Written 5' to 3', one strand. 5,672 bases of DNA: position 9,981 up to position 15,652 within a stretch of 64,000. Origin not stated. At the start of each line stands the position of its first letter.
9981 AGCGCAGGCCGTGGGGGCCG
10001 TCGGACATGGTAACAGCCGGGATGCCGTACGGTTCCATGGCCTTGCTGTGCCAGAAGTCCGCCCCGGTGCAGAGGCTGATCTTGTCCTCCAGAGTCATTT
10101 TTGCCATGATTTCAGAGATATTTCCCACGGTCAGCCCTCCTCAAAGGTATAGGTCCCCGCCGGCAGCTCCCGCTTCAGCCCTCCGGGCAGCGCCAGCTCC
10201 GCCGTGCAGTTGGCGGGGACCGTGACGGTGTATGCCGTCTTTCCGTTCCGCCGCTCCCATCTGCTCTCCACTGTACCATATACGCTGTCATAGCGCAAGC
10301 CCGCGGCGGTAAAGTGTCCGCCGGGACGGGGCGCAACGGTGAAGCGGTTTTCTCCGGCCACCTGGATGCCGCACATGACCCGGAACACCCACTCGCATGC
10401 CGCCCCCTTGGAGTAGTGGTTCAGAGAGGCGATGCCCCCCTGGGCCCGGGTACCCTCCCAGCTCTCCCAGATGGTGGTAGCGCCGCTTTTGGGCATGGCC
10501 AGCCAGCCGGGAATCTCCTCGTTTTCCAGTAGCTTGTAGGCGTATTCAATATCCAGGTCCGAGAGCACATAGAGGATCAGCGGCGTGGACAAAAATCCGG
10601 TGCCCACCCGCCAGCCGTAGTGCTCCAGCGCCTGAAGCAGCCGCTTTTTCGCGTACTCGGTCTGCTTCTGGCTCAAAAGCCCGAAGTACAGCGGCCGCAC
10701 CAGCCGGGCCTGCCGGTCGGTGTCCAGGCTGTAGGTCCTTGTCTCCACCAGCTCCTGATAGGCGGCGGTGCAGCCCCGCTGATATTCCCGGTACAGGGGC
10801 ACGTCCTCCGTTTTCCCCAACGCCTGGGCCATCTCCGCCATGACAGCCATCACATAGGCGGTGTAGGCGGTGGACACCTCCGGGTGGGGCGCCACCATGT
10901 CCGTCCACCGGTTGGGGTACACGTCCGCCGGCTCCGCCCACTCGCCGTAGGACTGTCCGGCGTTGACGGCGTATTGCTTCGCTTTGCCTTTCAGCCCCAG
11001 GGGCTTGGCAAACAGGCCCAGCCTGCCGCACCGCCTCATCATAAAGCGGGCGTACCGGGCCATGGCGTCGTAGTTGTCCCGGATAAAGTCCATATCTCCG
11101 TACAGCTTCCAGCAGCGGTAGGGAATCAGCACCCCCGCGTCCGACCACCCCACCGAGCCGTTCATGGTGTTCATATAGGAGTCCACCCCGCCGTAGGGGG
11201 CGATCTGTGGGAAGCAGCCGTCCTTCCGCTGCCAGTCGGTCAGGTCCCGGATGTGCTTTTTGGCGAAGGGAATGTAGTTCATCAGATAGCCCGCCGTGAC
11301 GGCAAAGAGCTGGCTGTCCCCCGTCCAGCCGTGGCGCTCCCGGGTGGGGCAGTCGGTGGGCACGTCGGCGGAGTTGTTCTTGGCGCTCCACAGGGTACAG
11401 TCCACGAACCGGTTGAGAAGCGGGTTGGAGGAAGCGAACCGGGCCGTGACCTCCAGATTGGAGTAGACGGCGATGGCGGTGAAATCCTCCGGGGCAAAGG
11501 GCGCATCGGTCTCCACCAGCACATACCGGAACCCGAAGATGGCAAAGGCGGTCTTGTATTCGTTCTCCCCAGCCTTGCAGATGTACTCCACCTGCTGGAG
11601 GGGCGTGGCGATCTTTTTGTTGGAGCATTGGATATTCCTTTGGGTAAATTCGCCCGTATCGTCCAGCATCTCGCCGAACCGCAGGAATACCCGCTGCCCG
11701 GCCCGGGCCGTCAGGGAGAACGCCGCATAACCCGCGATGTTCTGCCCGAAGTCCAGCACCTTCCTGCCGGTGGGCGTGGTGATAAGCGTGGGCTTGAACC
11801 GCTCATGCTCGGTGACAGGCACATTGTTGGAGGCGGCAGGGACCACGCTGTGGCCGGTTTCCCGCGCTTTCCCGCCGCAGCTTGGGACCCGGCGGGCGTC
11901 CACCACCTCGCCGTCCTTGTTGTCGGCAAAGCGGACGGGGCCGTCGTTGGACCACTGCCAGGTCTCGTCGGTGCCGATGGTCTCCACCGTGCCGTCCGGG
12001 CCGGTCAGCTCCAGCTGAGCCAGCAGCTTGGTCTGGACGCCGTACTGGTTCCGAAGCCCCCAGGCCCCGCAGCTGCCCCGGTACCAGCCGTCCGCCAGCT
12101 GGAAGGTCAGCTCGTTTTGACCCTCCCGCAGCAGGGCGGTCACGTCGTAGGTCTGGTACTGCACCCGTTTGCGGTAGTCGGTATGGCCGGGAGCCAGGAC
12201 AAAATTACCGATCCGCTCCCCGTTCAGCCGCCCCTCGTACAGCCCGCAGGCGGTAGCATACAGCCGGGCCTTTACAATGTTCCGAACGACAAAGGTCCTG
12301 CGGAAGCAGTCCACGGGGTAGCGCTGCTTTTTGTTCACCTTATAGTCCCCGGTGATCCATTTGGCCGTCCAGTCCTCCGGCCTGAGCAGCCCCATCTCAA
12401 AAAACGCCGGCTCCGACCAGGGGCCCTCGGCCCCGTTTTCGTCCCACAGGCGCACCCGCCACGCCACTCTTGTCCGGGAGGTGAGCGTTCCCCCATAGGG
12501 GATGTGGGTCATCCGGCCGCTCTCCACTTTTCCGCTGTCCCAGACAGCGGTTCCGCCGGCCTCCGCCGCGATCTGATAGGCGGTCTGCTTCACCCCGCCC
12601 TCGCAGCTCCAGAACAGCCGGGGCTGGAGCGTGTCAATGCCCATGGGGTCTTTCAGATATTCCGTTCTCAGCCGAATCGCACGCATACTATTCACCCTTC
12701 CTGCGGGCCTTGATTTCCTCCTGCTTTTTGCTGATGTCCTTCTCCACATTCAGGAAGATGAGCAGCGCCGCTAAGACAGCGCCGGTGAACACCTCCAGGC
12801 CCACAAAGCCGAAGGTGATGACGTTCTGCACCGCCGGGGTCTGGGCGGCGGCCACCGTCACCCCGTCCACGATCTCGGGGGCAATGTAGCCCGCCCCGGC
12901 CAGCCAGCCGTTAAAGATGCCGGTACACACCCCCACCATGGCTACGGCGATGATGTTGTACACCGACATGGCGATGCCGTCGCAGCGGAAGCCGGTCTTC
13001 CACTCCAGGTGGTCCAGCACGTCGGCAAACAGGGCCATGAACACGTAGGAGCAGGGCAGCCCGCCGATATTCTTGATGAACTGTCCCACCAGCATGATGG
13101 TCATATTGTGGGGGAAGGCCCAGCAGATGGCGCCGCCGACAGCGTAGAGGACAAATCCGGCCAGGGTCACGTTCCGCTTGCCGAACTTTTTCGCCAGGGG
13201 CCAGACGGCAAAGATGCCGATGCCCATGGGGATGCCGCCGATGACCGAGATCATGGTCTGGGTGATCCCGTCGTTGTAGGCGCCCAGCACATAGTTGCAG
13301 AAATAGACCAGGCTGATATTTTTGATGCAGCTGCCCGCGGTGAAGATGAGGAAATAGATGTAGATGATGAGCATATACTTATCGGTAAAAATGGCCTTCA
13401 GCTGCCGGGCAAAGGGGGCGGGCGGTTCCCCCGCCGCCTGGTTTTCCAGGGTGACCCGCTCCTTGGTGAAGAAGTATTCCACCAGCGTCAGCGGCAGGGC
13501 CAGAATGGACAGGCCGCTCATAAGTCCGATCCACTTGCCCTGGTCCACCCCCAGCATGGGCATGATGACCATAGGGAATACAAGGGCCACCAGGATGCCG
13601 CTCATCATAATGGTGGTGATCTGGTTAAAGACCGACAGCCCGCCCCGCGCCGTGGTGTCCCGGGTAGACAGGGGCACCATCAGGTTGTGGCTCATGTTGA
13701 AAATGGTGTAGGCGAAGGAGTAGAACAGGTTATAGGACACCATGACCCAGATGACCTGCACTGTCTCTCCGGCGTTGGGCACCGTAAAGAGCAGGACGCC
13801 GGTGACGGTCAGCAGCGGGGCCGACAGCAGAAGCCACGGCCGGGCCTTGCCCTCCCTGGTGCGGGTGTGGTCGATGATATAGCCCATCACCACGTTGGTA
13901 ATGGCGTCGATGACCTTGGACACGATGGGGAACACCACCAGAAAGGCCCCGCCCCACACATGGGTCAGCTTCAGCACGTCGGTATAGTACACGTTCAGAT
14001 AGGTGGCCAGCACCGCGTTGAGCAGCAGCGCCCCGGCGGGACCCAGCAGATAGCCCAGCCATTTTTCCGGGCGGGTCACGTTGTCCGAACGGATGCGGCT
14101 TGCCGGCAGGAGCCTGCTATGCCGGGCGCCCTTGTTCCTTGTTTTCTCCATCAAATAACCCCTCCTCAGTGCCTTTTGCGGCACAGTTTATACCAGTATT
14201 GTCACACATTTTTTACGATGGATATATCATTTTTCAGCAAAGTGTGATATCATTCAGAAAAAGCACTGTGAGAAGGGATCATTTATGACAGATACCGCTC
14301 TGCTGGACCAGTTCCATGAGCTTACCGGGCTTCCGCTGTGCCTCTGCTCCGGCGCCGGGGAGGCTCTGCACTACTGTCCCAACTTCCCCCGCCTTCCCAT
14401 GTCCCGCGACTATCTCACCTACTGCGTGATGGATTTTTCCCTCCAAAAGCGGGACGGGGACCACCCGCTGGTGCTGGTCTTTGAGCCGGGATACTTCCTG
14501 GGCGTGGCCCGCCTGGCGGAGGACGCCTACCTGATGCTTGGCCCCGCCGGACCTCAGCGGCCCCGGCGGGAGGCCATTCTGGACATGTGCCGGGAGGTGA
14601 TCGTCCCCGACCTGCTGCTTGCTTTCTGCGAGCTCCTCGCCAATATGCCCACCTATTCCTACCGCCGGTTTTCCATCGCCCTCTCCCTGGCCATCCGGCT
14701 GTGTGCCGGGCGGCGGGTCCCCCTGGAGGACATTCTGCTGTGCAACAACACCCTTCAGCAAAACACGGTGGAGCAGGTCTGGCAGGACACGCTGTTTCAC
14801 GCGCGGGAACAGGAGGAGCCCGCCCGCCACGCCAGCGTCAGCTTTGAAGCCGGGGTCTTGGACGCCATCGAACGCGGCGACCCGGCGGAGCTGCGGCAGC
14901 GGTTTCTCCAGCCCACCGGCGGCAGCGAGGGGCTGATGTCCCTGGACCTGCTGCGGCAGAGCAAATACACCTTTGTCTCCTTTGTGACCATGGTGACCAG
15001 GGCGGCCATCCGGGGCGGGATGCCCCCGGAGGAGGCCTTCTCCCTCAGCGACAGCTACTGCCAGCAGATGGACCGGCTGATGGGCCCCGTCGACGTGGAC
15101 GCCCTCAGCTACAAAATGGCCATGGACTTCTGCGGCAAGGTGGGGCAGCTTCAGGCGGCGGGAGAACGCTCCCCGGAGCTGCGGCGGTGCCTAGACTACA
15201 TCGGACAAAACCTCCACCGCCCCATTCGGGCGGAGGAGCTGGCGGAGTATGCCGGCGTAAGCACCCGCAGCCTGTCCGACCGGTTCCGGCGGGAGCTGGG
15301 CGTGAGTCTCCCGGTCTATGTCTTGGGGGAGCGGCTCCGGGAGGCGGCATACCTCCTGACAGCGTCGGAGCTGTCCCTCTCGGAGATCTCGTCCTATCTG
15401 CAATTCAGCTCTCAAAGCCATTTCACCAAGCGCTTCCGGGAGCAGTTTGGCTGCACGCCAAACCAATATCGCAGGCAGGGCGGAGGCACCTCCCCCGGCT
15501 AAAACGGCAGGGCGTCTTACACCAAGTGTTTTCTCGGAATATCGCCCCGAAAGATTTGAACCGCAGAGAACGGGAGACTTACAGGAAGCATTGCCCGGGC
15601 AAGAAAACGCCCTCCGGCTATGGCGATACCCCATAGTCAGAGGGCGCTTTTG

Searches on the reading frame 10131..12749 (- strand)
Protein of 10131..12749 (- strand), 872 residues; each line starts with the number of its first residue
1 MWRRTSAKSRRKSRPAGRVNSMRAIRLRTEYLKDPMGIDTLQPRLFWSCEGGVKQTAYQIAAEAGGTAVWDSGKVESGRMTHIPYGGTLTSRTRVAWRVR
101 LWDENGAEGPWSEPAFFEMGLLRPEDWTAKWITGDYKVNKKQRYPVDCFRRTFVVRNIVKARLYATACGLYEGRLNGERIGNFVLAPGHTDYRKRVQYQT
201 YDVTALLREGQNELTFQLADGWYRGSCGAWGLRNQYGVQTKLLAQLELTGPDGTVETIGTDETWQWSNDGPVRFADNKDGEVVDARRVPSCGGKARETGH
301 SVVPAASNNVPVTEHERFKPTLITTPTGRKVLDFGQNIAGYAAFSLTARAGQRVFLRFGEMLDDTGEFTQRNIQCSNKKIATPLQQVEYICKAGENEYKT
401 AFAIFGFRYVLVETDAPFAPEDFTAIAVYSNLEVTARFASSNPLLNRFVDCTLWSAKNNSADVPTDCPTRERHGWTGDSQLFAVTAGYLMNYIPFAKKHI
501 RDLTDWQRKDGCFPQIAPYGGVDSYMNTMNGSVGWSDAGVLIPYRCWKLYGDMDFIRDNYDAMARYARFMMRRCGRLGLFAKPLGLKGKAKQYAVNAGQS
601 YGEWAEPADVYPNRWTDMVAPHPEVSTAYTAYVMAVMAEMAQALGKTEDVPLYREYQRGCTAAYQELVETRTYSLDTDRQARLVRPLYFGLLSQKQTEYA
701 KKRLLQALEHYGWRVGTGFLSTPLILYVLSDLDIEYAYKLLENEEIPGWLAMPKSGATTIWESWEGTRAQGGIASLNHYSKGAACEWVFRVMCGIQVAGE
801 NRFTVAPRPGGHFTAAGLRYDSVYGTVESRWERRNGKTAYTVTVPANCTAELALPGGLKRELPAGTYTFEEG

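Call 66: search_protein_families(library=pfam, max_evalue=0.00001, proteins=[window:10131-12749:-])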
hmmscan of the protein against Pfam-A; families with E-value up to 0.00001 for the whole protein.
window:10131-12749:- (872 aa): 5 families
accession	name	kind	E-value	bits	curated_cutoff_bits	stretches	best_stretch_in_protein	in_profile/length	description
PF17389.8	Bac_rhamnosid6H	-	1.8e-80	271.3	24.5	1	435-791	3-338/339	Bacterial alpha-L-rhamnosidase 6 hairpin glycosidase domain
PF08531.16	Bac_rhamnosid_N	-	1.6e-43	148.9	25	1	157-290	2-135/172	Alpha-L-rhamnosidase N-terminal domain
PF25788.1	Ig_Rha78A_N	-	3e-33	114.7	27.4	1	26-122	3-104/105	Rha78A-like, N-terminal immunoglobulin domain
PF05592.18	Bac_rhamnosid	-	7.4e-18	64.8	22.2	1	324-429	2-102/102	Bacterial alpha-L-rhamnosidase concanavalin-like domain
PF17390.7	Bac_rhamnosid_C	-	8.8e-16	57.9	22.1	1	801-861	10-70/78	Bacterial alpha-L-rhamnosidase C-terminal domain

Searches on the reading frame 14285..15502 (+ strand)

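Call 67: search_protein_families(library=pfam, max_evalue=0.00001, proteins=[window:14285-15502:+])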
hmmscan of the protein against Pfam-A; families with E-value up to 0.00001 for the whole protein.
window:14285-15502:+ (405 aa): 2 families
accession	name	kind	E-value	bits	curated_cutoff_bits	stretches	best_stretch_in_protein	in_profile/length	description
PF12833.13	HTH_18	-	1.1e-21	77.4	33.6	1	319-398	1-80/80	Helix-turn-helix domain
PF00165.29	HTH_AraC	-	4.4e-15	55.8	26.6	1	360-397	6-42/42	Bacterial regulatory helix-turn-helix proteins, AraC family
